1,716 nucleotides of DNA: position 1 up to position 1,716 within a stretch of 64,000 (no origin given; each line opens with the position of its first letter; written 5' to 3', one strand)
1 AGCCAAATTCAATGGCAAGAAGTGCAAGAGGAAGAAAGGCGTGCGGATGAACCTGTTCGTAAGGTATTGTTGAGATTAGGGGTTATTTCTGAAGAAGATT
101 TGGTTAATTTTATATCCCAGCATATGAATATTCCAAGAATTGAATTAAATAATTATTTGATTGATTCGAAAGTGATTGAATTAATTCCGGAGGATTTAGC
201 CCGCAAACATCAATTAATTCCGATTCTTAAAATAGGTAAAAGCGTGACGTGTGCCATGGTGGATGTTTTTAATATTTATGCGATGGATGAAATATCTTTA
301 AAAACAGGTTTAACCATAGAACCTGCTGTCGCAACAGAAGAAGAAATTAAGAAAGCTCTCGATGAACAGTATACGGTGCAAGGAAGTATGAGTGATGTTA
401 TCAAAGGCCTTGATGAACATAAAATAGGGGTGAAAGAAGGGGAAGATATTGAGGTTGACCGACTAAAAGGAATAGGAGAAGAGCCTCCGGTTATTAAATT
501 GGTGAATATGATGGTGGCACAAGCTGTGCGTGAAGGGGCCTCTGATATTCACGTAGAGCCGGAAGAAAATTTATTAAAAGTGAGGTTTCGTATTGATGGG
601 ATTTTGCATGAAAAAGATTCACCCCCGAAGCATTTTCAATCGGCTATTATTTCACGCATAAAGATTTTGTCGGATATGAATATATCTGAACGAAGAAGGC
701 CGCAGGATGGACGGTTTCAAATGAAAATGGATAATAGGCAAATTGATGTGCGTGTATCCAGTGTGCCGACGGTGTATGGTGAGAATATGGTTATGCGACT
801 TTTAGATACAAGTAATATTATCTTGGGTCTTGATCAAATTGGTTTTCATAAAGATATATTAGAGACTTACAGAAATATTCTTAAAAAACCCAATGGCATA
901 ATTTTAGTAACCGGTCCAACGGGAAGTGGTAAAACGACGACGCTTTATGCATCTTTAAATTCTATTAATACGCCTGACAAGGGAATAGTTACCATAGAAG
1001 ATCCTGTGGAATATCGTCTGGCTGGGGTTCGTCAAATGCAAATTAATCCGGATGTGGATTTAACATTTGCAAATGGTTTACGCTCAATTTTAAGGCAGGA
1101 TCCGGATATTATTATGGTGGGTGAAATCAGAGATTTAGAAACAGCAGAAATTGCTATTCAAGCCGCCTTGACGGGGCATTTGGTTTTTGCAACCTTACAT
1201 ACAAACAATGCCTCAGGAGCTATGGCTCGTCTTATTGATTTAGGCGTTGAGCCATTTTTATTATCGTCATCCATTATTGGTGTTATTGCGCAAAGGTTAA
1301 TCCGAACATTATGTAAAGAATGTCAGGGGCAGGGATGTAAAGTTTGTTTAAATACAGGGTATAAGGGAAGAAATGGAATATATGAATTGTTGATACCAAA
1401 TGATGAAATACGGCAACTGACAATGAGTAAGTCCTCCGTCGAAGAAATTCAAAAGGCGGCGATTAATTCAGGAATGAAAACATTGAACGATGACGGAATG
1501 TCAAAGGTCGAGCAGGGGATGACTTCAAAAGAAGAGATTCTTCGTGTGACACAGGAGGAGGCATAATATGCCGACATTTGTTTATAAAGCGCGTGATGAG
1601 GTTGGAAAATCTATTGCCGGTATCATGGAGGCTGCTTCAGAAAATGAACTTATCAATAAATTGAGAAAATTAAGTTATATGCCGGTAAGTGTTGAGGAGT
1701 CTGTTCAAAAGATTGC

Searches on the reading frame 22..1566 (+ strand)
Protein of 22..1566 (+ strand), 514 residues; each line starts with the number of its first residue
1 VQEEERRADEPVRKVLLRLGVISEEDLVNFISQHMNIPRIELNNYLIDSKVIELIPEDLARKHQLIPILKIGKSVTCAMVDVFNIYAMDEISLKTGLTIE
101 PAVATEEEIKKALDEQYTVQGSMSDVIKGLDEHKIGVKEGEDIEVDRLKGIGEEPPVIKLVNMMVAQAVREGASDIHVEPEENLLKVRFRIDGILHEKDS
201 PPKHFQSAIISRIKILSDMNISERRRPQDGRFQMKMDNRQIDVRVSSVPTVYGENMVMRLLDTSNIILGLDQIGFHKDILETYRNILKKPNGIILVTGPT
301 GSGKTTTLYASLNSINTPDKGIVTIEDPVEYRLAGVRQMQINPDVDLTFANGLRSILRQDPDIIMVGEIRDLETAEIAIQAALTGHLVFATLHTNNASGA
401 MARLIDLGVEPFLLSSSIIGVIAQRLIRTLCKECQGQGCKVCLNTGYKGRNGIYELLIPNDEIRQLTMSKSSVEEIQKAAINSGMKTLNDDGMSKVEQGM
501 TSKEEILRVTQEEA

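Call 52: search_protein_families(library=pfam, proteins=[window:22-1566:+], max_evalue=0.00001)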
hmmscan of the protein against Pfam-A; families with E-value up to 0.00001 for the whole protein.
window:22-1566:+ (514 aa): 2 families
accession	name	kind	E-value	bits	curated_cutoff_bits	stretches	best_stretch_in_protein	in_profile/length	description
PF00437.27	T2SSE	-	4.2e-137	457.2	24.9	1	154-508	5-370/370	Type II/IV secretion system protein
PF05157.20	MshEN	-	5.7e-18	65.1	23.1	1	36-118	2-85/90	MshEN domain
